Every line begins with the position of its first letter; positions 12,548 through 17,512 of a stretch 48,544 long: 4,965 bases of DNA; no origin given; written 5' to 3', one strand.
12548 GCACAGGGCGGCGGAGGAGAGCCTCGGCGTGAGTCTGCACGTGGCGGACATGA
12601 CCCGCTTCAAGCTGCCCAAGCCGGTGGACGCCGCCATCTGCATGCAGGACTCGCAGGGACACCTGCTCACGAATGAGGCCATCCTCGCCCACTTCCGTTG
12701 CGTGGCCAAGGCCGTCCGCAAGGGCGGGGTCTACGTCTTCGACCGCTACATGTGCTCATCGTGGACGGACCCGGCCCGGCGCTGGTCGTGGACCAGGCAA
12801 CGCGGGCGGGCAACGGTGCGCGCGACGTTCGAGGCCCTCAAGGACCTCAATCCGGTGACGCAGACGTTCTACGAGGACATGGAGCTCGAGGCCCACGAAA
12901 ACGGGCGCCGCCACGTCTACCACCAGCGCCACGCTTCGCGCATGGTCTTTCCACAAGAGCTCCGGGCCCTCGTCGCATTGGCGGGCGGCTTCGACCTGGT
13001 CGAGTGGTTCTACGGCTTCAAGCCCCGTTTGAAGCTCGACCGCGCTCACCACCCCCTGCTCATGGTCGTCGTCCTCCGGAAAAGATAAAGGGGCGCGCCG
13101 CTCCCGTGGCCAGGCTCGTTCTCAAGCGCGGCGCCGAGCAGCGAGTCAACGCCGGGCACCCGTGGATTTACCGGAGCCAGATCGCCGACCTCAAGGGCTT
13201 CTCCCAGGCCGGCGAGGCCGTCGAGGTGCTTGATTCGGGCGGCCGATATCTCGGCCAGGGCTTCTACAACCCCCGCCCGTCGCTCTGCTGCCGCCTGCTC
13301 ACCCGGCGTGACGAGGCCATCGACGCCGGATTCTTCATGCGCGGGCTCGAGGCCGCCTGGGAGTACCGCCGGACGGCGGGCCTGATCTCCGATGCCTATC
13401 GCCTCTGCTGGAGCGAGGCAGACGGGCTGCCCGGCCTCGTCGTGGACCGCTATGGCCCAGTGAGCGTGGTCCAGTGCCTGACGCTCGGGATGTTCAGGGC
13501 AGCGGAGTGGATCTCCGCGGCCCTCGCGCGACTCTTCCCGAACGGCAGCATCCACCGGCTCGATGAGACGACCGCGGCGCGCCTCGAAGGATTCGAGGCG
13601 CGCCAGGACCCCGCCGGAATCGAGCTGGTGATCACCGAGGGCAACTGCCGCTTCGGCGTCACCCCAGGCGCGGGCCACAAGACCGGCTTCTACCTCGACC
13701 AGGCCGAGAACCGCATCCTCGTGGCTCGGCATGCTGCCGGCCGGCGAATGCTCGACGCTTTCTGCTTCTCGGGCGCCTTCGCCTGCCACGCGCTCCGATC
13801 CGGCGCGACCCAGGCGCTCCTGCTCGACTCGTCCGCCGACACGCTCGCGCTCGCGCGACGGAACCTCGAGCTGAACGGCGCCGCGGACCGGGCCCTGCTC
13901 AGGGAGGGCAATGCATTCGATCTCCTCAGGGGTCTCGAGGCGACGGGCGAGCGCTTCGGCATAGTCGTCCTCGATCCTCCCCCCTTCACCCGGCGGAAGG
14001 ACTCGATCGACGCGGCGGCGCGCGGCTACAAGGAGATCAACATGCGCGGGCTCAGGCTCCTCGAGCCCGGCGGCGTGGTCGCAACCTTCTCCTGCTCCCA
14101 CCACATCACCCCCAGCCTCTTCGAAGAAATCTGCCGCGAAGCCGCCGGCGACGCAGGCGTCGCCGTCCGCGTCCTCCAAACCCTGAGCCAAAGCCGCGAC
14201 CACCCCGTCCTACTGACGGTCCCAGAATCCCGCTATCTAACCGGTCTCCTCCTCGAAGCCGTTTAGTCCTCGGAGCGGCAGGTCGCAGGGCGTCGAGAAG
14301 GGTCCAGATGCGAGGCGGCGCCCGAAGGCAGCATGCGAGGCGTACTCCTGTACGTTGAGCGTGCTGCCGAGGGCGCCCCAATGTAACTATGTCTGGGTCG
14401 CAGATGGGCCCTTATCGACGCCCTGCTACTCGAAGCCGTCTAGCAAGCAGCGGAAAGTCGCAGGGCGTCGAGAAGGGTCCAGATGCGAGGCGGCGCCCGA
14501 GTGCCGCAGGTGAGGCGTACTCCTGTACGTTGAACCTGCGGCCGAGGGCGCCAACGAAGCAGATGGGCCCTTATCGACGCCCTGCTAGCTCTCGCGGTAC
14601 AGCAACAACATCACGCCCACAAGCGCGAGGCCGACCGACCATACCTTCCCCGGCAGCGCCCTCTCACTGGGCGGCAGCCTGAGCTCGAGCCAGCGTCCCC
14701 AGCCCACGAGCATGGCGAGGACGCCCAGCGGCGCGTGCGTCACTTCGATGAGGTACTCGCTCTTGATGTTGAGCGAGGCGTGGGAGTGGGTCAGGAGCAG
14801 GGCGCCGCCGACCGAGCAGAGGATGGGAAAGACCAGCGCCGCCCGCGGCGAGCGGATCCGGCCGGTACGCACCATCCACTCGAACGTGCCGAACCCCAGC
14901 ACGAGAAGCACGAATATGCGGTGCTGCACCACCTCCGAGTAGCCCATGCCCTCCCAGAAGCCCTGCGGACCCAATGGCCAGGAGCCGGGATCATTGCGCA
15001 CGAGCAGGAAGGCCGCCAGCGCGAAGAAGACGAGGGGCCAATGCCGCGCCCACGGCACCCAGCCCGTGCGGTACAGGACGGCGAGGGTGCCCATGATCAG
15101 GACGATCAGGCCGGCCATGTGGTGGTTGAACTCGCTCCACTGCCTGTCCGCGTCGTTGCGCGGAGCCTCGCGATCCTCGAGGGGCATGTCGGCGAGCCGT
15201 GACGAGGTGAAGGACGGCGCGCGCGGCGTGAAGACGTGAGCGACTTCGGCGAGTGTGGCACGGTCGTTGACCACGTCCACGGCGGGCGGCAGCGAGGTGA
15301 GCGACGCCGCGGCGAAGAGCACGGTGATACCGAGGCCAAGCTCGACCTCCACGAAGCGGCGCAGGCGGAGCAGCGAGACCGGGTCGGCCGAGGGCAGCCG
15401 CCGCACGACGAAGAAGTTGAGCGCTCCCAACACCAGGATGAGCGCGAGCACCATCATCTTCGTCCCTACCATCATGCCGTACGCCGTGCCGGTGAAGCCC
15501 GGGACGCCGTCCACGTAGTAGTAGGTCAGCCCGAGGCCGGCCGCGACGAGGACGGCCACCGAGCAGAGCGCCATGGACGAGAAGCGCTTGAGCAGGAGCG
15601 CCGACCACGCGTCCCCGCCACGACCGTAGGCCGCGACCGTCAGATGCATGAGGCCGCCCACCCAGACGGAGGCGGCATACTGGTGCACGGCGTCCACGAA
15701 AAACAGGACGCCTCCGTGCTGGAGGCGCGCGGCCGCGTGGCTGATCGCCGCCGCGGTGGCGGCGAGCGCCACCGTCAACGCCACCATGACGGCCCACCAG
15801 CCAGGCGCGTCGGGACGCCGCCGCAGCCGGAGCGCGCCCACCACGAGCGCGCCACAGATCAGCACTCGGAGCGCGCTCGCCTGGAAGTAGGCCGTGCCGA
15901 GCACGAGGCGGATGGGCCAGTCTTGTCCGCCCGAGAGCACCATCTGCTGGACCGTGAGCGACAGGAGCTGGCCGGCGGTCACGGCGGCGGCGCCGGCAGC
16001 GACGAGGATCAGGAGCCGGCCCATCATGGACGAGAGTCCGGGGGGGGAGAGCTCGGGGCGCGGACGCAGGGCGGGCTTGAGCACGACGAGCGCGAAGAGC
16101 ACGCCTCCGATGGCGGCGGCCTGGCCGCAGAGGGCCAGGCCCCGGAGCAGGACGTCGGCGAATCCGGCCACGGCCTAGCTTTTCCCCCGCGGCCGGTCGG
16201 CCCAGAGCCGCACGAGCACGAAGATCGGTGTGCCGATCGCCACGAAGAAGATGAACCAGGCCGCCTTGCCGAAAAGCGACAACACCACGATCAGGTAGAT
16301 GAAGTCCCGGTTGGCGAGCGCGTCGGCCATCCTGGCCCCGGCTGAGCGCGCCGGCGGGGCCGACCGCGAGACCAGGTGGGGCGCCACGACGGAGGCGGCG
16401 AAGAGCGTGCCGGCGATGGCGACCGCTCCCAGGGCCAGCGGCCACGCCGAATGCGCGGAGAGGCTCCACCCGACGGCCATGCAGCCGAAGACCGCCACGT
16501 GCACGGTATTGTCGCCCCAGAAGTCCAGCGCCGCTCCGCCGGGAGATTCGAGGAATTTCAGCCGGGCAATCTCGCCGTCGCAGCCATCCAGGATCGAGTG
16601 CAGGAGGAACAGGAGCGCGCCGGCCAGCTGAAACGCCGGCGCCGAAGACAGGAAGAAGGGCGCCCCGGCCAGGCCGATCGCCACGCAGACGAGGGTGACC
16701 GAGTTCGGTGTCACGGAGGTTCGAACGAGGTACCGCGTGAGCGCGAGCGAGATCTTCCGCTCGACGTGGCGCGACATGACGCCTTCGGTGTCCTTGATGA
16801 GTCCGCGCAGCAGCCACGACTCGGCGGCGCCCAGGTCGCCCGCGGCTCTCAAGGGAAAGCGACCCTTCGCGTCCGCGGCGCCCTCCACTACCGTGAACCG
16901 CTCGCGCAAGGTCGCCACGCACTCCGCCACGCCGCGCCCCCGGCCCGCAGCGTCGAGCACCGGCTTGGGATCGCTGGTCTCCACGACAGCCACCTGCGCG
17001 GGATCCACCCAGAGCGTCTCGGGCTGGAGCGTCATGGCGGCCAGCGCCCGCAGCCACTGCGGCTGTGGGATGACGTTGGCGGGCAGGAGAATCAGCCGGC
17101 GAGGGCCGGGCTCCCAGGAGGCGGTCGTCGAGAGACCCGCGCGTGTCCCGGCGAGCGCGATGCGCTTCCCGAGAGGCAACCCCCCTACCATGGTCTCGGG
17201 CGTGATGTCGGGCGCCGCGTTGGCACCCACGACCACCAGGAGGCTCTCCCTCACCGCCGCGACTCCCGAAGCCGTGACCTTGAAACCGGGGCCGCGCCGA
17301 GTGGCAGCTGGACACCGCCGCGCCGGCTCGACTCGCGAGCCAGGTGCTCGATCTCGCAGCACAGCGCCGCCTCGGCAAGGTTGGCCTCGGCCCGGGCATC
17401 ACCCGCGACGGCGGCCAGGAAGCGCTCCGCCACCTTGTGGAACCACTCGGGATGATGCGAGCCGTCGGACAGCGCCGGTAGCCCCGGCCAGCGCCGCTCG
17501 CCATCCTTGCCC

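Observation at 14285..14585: Family of 125-185-bp hairpin-forming intergenic repeats whose arms co-vary between copies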

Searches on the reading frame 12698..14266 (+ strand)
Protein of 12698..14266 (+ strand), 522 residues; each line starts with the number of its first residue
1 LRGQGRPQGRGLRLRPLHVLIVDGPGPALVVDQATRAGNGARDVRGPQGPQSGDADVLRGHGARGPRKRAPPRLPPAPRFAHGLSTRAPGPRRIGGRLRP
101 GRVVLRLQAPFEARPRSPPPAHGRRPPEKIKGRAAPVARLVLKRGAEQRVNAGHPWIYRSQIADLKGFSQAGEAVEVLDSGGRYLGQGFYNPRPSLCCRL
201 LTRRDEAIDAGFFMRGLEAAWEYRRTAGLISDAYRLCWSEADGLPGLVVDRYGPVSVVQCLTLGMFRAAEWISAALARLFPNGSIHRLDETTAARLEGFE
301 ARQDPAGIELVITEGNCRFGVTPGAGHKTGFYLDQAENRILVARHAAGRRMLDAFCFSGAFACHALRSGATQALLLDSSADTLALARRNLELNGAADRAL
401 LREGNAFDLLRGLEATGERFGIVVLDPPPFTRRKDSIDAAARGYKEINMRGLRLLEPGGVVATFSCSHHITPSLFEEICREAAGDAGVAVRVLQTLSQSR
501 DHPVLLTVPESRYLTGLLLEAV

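Call 11: search_protein_families(library=pfam, proteins=[window:12698-14266:+])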
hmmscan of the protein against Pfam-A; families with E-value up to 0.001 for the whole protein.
window:12698-14266:+ (522 aa): 3 families
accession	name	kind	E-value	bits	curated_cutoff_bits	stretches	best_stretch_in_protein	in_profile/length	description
PF17785.7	PUA_3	-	1.2e-18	67.1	22.6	1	140-203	1-64/64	PUA-like domain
PF10672.15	Methyltrans_SAM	-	3.4e-13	49.9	27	1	310-483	86-257/286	S-adenosylmethionine-dependent methyltransferase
PF03602.21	Cons_hypoth95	-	7.4e-09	36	24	1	345-434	39-127/182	Conserved hypothetical protein 95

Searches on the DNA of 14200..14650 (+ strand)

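Call 12: search_rna_families(source=window, start=14200, end=14650, threshold=evalue, max_evalue=10)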
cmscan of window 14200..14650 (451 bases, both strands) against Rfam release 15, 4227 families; matches with E-value up to 10: 6.
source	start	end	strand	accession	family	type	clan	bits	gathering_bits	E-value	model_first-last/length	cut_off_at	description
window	14514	14542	+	RF01104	SBWMV2_UPD-PKb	Cis-reg;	-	19.2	39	0.27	1-29/29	no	Pseudoknot of upstream pseudoknot domain (UPD) of the 3'UTR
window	14492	14552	+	RF00838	mir-252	Gene; miRNA;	CL00135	17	45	1.6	1-77/77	no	mir-252 microRNA precursor family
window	14407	14479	+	RF00718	mir-431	Gene; miRNA;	-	17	70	3.8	1-86/86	no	mir-431 microRNA precursor family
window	14406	14481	-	RF03911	mir-1910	Gene; miRNA;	-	14.9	70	2.9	1-80/80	no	mir-1910 microRNA precursor family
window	14502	14543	+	RF01703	Dictyoglomi-1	Gene; sRNA;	-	10.6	150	5.9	1-236/236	no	Dictyoglomi-1 RNA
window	14327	14368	+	RF01703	Dictyoglomi-1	Gene; sRNA;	-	10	150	8.4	1-236/236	no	Dictyoglomi-1 RNA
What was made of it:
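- On Any Rfam 15 RNA family: Only chance-level matches (E >= 0.27) in 14200-14650 with lax filters (call 12).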

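Call 24: build_rna_model(alignment_id=A2)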
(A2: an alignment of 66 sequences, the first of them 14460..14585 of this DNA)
Model R1 built from alignment A2 (66 sequences, 135 columns); structure: RNAalifold consensus.
model positions 126; base pairs 37; branch points 0; effective number of sequences 1.41; information 0.59 bits per position. Calibrated on 0.2 Mb of random sequence (short: E-values are rough).
structure used (alignment columns):
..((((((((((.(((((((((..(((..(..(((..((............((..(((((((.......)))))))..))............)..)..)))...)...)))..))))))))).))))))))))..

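Call 25: search_with_rna_model(model_id=R1, source=window, max_evalue=10, filters=off, show_alignments=6)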
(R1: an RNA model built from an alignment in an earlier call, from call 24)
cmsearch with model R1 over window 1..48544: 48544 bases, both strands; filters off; matches with E-value up to 10: 141.
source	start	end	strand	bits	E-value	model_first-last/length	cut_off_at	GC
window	14460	14585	+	131.5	1.7e-28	1-126/126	no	0.68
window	14285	14426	+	92.5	1.7e-19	1-126/126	no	0.65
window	11289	11433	-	77.5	4.9e-16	1-126/126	no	0.67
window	14460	14585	-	45.7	1e-08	1-126/126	no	0.68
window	14285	14426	-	37.8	6.7e-07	1-126/126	no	0.65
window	11289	11433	+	31.2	2.2e-05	1-126/126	no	0.67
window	20538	20599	-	27.8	0.00014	33-93/126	no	0.66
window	33990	34067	+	21.3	0.0043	1-126/126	no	0.71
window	2277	2383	+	17.8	0.027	1-126/126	no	0.65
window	35935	36040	-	17.6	0.031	1-126/126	no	0.69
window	13574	13606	-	14.6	0.15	1-126/126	no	0.76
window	13574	13606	+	14.4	0.17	1-126/126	no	0.76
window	19127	19251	+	14.4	0.17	1-126/126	no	0.69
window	45850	45897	+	13.5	0.26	1-126/126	no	0.79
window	29496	29596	-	13.1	0.33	1-126/126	no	0.72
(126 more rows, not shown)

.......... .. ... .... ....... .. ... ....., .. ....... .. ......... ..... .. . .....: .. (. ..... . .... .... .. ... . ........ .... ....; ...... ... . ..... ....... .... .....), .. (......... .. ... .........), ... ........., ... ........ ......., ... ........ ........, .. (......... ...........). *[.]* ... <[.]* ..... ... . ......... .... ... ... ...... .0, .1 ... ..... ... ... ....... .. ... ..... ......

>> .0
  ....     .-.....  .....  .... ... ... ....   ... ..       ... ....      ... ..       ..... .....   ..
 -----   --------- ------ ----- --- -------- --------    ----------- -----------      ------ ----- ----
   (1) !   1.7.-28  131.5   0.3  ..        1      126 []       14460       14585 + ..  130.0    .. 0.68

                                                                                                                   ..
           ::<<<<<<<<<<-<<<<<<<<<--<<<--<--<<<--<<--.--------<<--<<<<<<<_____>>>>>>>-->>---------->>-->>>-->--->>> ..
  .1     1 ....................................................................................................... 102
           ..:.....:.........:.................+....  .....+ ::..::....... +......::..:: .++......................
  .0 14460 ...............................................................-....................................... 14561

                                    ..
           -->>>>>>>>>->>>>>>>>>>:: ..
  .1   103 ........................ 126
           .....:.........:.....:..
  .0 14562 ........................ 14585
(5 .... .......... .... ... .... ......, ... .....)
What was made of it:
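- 14460..14585 (+): Standard 126-nt copy. It consists of outer stem P1, stem P2 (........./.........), a tandem G.A loop, stem P3, the internal loop GAGGC/AACGAA, stems P4-P6 and a 4-nt apical loop. Best covariance-model hit, 131.5 bits (call 25).
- Checked: A covariance model scored at every position finds the same five sites and nothing else above noise (call 25).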

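Call 52: search_dna_similar(query=window:14460-14585:+, collection=plasmids, mode=distant, max_evalue=0.001)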
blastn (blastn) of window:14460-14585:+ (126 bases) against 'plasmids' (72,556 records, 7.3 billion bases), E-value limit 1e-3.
No match.

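Call 53: search_dna_similar(query=window:14460-14585:+, collection=phages, mode=distant, max_evalue=0.001)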
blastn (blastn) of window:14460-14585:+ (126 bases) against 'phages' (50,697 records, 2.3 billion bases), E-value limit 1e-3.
No match.

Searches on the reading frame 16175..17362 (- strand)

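Call 63: search_protein_families(library=pfam, max_evalue=0.00001, proteins=[window:16175-17362:-])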
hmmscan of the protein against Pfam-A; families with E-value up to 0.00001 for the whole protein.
window:16175-17362:- (395 aa): 1 family
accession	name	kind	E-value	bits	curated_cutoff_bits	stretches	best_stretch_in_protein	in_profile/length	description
PF01066.26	CDP-OH_P_transf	-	8.9e-08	33.1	22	1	218-375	3-146/152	CDP-alcohol phosphatidyltransferase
